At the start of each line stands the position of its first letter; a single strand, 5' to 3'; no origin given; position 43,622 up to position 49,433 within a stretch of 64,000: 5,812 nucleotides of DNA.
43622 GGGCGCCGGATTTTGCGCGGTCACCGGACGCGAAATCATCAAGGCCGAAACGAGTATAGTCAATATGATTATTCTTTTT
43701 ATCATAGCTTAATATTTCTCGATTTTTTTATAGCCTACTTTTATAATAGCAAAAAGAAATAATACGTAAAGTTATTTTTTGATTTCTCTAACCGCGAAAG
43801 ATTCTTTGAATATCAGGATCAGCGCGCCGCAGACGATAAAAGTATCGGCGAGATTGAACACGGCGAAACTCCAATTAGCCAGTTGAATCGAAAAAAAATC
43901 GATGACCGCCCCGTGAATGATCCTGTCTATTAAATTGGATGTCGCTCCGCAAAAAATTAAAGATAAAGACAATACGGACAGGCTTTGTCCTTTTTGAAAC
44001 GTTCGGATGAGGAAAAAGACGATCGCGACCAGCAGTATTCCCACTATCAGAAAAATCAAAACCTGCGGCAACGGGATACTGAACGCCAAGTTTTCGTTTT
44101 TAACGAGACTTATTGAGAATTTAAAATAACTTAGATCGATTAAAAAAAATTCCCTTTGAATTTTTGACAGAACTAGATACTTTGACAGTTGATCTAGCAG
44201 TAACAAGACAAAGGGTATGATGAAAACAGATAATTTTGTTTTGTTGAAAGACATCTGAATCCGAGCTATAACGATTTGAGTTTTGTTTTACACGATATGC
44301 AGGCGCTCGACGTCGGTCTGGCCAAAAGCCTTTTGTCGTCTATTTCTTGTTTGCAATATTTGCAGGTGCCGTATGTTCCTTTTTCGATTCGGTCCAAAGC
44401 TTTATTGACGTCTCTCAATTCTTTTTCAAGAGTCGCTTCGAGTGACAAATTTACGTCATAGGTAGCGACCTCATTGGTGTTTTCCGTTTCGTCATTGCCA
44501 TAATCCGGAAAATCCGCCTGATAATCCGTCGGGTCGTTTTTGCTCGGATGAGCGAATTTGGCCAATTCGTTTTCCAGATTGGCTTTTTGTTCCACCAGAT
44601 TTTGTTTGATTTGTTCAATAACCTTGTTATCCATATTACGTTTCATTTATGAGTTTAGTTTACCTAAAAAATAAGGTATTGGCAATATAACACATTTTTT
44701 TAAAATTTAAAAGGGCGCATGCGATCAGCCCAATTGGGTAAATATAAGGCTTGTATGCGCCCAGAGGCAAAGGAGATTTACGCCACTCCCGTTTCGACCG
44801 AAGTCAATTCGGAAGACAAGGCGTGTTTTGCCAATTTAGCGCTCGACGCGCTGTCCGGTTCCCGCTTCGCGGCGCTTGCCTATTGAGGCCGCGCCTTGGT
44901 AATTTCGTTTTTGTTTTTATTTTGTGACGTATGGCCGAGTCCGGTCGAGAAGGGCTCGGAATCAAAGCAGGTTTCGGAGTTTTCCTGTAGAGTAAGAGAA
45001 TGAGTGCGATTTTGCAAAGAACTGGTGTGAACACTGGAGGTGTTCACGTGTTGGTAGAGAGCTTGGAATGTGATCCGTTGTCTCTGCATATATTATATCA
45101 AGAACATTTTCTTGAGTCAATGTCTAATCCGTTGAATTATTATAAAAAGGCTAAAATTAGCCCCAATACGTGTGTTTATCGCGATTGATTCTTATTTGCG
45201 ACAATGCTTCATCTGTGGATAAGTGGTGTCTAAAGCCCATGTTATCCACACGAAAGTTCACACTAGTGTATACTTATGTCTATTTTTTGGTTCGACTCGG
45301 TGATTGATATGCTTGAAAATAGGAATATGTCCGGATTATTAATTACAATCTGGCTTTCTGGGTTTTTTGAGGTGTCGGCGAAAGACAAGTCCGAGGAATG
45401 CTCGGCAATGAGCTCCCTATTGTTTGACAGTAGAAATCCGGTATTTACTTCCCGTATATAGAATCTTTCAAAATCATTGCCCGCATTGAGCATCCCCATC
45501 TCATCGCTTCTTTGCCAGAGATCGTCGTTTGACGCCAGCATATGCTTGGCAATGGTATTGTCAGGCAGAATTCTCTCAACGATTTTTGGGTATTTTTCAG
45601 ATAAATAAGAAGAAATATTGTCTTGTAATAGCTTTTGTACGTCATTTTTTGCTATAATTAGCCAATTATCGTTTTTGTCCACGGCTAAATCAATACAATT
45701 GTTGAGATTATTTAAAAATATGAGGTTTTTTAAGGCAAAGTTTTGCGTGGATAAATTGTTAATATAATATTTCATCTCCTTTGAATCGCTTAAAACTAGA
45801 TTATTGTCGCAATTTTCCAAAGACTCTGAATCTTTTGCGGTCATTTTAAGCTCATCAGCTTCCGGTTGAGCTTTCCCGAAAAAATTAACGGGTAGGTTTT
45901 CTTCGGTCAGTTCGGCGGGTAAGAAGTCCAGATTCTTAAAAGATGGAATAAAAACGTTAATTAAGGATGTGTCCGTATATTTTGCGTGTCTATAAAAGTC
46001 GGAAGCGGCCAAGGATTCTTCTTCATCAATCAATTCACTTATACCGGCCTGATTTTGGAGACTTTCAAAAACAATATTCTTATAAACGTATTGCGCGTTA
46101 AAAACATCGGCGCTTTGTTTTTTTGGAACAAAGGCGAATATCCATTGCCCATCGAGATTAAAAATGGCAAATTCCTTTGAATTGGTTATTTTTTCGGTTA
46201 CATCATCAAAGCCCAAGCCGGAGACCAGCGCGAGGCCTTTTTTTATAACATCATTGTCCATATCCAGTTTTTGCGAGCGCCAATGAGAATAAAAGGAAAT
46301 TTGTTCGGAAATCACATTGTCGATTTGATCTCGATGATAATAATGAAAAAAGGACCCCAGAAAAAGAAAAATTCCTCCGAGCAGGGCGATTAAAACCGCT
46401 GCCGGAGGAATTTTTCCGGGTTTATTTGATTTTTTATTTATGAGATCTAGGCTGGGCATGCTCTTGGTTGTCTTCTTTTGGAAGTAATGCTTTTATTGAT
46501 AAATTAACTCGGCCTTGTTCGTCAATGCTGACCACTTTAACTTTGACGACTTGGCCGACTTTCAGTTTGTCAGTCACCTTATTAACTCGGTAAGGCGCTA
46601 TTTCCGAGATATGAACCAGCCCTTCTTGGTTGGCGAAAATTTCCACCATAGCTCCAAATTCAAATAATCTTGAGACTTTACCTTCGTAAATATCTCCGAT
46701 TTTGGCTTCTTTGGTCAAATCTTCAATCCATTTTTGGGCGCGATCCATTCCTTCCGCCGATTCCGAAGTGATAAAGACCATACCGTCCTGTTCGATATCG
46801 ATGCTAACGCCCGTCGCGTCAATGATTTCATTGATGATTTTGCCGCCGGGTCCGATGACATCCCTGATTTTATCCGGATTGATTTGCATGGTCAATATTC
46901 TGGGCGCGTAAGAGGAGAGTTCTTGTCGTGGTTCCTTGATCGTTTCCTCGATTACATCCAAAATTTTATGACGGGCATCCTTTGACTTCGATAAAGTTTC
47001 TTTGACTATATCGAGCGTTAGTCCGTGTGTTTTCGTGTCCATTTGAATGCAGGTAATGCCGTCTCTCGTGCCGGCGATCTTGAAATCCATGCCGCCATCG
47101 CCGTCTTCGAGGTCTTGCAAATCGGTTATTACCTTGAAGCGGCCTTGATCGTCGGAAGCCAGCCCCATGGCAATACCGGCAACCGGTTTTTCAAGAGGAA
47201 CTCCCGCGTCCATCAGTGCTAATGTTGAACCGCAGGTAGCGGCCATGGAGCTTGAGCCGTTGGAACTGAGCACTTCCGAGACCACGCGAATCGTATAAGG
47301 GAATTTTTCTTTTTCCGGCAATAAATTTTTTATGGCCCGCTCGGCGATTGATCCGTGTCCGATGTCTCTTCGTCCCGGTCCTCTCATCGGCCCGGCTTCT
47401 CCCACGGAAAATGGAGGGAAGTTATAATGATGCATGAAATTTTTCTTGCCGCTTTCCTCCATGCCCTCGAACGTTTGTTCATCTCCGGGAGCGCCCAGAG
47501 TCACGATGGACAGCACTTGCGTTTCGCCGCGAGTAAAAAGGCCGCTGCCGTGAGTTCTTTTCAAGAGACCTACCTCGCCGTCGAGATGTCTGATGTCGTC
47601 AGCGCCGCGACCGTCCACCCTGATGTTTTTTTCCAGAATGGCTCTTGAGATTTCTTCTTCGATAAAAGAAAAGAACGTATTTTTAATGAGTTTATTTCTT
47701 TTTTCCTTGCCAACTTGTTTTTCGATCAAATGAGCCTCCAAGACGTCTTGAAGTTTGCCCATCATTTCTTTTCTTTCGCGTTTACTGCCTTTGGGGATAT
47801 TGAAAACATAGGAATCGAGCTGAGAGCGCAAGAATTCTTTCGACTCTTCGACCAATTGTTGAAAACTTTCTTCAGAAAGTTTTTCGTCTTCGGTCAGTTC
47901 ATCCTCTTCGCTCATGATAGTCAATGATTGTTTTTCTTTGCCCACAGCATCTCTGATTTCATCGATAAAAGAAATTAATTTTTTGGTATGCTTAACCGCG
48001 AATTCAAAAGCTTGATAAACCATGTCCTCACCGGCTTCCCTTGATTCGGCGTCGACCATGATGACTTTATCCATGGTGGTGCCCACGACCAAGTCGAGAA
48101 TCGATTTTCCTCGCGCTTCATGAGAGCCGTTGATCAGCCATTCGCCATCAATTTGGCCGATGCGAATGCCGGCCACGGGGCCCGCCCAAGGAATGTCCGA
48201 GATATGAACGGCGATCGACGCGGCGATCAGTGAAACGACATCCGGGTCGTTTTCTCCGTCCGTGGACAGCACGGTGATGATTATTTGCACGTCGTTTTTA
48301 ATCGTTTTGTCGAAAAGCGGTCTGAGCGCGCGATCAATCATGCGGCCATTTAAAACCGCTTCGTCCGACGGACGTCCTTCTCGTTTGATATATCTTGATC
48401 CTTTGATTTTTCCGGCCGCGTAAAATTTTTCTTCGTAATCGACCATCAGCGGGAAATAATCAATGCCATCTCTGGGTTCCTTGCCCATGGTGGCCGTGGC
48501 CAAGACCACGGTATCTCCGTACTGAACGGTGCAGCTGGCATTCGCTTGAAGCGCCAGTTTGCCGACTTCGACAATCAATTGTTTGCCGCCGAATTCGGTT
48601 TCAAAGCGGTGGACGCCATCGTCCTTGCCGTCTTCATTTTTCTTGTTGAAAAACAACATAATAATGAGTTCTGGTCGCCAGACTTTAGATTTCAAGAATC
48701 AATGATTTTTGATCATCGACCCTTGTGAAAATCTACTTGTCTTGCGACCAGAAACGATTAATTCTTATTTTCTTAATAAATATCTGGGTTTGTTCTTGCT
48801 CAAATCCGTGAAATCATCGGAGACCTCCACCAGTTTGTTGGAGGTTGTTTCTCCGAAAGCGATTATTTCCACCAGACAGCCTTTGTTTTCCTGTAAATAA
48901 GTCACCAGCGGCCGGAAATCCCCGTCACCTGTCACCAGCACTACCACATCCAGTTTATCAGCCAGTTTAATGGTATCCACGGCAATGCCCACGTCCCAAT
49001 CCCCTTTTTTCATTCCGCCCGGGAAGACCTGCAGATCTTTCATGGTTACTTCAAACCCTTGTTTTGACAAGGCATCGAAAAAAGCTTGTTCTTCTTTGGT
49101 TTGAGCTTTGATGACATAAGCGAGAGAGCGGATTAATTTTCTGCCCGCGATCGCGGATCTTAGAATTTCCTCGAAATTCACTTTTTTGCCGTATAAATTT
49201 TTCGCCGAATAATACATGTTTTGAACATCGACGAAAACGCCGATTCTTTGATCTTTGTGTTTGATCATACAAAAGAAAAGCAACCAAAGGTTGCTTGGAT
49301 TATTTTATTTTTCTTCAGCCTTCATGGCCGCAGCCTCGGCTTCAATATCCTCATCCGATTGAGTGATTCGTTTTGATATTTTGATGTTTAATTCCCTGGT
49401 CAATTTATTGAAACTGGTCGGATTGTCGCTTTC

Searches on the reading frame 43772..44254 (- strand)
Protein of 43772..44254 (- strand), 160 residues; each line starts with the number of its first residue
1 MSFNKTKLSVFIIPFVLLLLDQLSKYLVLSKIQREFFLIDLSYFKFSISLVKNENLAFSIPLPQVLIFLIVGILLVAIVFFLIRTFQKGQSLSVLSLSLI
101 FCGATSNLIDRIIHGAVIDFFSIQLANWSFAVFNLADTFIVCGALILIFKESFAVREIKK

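Call 45: search_protein_families(library=pfam, proteins=[window:43772-44254:-], max_evalue=0.001)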
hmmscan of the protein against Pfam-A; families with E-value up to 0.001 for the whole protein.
window:43772-44254:- (160 aa): 1 family
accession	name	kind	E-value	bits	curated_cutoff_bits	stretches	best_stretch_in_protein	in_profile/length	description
PF01252.23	Peptidase_A8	-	1.3e-29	103.7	25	1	15-150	3-139/142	Signal peptidase (SPase) II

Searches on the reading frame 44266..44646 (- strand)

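Call 45: search_protein_families(library=pfam, proteins=[window:44266-44646:-], max_evalue=0.001)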
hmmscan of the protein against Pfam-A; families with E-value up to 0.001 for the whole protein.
window:44266-44646:- (126 aa): 1 family
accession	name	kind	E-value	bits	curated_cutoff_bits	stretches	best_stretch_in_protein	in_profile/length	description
PF01258.23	zf-dskA_traR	-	4.4e-08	33.4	24.9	1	90-122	1-33/36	Prokaryotic dksA/traR C4-type zinc finger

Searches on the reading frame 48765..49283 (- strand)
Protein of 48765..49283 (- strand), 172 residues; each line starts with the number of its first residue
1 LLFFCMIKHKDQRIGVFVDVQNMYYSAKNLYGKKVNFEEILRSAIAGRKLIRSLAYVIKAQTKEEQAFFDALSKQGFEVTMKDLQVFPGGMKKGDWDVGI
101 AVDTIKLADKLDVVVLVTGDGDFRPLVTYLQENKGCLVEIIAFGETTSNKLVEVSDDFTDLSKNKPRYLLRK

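Call 45: search_protein_families(library=pfam, proteins=[window:48765-49283:-], max_evalue=0.001)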
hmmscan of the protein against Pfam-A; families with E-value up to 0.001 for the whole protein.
window:48765-49283:- (172 aa): 1 family
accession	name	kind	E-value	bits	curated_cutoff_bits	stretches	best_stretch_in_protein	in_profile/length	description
PF01936.24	NYN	-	1.5e-34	120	24.2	1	13-161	1-144/145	NYN domain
